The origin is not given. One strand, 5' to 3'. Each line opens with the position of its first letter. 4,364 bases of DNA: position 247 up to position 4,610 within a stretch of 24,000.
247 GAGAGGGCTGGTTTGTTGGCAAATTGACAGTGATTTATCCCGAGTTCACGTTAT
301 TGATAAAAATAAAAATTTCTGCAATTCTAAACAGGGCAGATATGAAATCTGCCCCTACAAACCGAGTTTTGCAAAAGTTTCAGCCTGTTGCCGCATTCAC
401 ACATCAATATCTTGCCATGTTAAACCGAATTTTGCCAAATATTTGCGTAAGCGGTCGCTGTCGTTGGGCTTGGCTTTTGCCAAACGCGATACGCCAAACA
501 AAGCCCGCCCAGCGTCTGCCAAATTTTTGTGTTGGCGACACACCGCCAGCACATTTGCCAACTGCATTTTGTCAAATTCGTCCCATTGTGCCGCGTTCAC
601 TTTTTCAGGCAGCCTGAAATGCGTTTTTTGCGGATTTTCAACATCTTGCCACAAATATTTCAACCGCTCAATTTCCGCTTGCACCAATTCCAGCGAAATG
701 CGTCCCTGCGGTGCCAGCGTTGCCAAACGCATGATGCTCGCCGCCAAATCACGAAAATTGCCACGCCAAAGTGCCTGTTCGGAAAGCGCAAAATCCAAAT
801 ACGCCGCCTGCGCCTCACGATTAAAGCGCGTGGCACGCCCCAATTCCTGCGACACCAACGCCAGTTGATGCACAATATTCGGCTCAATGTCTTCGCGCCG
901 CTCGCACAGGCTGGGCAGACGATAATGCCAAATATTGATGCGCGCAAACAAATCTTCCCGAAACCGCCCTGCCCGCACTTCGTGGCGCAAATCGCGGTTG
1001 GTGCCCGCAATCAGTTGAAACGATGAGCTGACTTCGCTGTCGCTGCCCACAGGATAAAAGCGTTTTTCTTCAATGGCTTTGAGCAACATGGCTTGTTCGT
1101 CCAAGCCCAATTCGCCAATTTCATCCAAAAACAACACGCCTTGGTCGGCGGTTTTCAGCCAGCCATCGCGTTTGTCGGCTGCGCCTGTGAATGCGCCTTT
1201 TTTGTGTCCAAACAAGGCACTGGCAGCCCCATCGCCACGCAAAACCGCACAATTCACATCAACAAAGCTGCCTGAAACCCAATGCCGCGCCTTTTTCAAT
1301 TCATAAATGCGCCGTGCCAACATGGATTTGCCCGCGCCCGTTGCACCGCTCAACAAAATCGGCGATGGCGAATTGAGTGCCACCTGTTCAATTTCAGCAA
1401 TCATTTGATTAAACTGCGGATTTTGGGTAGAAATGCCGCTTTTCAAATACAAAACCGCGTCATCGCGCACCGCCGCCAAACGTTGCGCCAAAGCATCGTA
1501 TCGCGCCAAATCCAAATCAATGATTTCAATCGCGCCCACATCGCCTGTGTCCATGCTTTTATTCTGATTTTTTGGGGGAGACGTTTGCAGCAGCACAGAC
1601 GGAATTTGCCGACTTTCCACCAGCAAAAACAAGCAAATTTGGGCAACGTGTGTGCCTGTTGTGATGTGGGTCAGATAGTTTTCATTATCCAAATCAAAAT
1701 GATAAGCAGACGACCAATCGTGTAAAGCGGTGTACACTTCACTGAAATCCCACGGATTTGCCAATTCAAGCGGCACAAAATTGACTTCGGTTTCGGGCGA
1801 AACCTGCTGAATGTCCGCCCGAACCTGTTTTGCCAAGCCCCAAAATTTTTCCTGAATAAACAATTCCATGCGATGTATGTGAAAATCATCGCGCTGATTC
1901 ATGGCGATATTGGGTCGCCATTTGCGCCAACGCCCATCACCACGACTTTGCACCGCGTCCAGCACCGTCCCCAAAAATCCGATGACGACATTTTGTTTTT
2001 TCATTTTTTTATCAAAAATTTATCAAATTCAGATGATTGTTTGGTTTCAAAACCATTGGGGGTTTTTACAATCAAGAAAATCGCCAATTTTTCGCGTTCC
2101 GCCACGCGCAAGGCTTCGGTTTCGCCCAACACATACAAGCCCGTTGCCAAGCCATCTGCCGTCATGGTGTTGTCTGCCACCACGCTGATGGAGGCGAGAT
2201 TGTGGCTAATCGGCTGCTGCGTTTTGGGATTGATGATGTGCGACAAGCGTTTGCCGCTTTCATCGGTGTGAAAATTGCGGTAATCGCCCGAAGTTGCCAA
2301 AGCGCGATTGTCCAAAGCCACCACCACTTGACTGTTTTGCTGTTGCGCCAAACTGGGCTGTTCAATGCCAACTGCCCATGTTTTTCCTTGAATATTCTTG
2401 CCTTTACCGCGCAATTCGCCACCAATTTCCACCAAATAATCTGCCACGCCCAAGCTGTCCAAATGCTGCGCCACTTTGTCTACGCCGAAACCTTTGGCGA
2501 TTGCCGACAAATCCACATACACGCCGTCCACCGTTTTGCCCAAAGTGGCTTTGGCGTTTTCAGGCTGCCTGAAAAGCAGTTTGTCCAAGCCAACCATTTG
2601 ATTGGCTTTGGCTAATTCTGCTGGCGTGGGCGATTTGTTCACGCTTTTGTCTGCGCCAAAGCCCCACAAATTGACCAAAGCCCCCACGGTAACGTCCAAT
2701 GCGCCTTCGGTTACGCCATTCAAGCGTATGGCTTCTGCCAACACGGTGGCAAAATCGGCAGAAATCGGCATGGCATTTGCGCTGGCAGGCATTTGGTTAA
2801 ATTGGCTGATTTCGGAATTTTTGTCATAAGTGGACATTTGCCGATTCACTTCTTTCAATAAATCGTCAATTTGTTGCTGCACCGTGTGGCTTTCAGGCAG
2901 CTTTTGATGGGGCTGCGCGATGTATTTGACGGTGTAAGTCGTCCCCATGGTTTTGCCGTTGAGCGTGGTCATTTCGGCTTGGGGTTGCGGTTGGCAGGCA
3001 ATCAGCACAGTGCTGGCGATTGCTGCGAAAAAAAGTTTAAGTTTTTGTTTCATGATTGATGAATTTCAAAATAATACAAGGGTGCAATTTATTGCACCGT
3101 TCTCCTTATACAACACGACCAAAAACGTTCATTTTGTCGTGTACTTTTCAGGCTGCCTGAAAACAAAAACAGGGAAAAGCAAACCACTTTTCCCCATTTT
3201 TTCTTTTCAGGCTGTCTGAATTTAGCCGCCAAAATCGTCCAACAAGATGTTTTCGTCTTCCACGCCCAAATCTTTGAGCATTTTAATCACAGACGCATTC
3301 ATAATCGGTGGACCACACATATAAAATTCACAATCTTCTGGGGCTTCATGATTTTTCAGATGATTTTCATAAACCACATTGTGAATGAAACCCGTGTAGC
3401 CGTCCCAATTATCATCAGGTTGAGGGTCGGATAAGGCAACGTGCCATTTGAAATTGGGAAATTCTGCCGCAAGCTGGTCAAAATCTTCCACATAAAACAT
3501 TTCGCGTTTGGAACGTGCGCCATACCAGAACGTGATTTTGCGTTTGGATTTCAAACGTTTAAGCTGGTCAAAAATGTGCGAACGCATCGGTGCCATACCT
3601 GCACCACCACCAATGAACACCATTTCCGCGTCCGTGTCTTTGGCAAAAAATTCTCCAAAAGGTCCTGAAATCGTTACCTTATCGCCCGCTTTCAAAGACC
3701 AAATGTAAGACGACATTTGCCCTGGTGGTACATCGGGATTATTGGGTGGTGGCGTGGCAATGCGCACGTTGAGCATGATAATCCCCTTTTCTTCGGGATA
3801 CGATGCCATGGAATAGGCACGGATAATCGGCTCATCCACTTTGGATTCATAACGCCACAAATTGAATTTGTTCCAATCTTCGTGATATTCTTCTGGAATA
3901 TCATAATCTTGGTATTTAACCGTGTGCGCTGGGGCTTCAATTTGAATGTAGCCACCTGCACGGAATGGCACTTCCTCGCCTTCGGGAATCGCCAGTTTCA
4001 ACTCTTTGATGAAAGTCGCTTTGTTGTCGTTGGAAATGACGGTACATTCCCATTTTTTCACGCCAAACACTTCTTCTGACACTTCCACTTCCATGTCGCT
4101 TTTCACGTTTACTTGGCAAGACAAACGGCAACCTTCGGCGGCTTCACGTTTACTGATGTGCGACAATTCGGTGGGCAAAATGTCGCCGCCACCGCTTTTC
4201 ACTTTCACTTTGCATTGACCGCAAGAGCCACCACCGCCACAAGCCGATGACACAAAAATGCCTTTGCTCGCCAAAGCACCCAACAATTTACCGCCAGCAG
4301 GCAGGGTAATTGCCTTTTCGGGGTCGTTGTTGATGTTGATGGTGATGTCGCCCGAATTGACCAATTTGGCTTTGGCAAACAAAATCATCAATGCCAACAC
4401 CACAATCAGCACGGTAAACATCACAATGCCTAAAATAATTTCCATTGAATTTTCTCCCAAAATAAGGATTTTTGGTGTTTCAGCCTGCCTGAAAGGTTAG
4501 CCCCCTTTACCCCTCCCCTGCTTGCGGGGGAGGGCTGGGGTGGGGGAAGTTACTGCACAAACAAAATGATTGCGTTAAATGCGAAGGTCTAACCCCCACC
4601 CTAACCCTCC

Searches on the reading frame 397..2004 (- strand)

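Call 11: search_protein_families(library=pfam, proteins=[window:397-2004:-], max_evalue=0.00001)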
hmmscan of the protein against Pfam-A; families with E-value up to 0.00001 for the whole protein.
window:397-2004:- (535 aa): 8 families
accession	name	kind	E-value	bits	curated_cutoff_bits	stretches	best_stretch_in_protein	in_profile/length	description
PF06956.16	RtcR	-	3.9e-73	245.2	23.1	1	3-190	1-183/183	Regulator of RNA terminal phosphate cyclase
PF00158.32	Sigma54_activat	-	7.4e-50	169.4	20.2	1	192-359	2-165/168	Sigma-54 interaction domain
PF14532.12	Sigma54_activ_2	-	1.7e-11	44.9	25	1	199-366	8-138/138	Sigma-54 interaction domain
PF01078.27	Mg_chelatase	-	2.3e-07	30.9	20.3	0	274-336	93-157/207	Magnesium chelatase, subunit ChlI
PF00004.35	AAA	-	2.9e-06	28.2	21.2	1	216-352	1-127/131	ATPase family associated with various cellular activities (AAA)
PF25601.1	AAA_lid_14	-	2.9e-06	27.5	27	1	368-446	2-75/87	AAA+ ATPase lid domain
PF07728.20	AAA_5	-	4.2e-06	27.2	22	0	216-337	2-123/139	AAA domain (dynein-related subfamily)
PF13191.12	AAA_16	-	6.6e-06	27.2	32.6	0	197-250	8-63/167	AAA ATPase domain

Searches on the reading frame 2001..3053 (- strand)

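Call 11: search_protein_families(library=pfam, proteins=[window:2001-3053:-], max_evalue=0.00001)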
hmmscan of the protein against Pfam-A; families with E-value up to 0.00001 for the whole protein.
window:2001-3053:- (350 aa): 1 family
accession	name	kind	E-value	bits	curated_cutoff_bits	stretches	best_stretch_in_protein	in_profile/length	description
PF02424.20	ApbE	-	1.7e-82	277.4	25.6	1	36-324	1-263/266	ApbE family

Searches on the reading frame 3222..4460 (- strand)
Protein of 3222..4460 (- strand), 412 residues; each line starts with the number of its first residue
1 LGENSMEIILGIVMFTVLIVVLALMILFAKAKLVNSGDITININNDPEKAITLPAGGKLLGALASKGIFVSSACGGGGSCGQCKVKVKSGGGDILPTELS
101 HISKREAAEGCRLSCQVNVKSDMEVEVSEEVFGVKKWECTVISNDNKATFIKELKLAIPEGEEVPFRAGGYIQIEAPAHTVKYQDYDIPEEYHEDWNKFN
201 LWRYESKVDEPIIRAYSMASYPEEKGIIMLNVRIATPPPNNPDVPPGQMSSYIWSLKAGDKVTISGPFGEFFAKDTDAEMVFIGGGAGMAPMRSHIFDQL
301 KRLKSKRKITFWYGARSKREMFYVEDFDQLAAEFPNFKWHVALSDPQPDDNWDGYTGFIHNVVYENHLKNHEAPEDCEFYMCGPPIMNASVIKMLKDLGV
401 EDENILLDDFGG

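Call 11: search_protein_families(library=pfam, proteins=[window:3222-4460:-], max_evalue=0.00001)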
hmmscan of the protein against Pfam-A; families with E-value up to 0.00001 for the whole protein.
window:3222-4460:- (412 aa): 3 families
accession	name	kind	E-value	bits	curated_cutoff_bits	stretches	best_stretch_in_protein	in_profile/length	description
PF00175.26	NAD_binding_1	-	3.1e-18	66.8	22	1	282-391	1-107/109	Oxidoreductase NAD-binding domain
PF00970.30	FAD_binding_6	-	3e-10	40.7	21.1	1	209-271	44-97/99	Oxidoreductase FAD-binding domain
PF00111.32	Fer2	-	3.3e-10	40.2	21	1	47-119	6-76/77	2Fe-2S iron-sulfur cluster binding domain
